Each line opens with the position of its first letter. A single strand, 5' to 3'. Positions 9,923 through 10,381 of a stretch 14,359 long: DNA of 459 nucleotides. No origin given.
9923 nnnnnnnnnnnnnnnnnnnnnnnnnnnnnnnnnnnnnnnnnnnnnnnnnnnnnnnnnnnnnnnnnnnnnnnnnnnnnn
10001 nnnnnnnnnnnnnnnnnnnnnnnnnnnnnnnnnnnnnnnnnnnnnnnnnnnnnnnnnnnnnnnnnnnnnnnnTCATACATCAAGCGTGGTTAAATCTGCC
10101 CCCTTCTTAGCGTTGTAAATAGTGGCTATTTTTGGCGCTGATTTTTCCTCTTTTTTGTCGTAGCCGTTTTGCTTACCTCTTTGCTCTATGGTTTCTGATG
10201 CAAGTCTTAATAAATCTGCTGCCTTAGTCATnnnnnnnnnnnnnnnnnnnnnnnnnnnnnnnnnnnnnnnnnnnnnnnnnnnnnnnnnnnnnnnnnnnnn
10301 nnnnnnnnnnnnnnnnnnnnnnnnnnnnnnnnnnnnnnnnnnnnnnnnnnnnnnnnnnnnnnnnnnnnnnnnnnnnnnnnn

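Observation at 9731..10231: Single in-frame TGA splits what looks like one gene into 52 aa and 99 aa ORFs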

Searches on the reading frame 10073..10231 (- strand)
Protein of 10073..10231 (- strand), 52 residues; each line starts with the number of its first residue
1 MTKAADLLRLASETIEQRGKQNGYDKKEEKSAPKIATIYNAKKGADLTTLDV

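Call 13: find_encoding_contigs(protein=window:10073-10231:-, flank=10000, max_places=10)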
Protein window:10073-10231:- (52 aa): 11 contigs read that carry it; 10 places shown.
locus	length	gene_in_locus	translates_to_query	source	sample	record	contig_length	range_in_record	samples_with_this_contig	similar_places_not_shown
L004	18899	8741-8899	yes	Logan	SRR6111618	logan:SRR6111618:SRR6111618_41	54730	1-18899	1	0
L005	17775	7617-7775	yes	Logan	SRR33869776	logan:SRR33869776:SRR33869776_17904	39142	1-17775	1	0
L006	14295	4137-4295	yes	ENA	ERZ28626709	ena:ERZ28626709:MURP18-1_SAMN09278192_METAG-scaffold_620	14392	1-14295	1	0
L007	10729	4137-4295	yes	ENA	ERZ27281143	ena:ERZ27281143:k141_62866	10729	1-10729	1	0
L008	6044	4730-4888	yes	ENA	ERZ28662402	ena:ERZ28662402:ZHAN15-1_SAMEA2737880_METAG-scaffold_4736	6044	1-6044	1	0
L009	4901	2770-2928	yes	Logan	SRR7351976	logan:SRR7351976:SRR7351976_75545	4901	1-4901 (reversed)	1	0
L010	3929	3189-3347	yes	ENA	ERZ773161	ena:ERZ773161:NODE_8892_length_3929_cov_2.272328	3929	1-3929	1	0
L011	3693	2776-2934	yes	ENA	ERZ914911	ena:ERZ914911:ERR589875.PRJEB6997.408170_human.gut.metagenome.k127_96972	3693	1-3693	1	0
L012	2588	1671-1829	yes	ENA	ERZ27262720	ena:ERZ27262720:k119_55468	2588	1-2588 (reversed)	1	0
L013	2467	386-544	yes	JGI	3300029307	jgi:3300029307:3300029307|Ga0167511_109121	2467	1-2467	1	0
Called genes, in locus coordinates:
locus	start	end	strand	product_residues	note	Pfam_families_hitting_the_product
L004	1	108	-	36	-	?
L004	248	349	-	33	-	-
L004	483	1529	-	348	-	PF14297:Lin1244_N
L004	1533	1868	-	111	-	-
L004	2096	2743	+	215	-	PF13560:HTH_31, PF01381:HTH_3, PF13443:HTH_26 (weak), PF00717:Peptidase_S24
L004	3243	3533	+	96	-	-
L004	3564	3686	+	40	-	-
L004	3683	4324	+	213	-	PF04404:ERF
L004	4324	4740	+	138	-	PF00436:SSB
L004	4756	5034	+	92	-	-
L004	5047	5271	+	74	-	-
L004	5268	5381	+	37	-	-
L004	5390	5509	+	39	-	-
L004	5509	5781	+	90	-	-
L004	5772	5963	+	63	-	-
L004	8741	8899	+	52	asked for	-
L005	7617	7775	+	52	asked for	-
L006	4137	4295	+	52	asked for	-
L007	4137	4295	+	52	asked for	-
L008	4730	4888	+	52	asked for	-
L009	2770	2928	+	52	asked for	-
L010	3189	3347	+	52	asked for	-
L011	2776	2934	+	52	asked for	-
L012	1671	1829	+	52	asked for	-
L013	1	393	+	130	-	?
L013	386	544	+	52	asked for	-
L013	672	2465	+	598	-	?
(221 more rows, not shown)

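Call 40: search_protein_families(library=pfam, proteins=[L013:672-2465:+], max_evalue=0.01)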
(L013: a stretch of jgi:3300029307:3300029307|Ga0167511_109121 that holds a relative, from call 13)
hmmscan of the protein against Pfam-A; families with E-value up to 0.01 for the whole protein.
L013:672-2465:+ (598 aa): 2 families
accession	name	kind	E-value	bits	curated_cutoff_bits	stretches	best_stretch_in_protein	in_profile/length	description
PF02867.20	Ribonuc_red_lgC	-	4.2e-164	547.5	23.9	1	90-598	1-518/523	Ribonucleotide reductase, barrel domain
PF00317.26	Ribonuc_red_lgN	-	1e-20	74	28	1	10-85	2-75/77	Ribonucleotide reductase, all-alpha domain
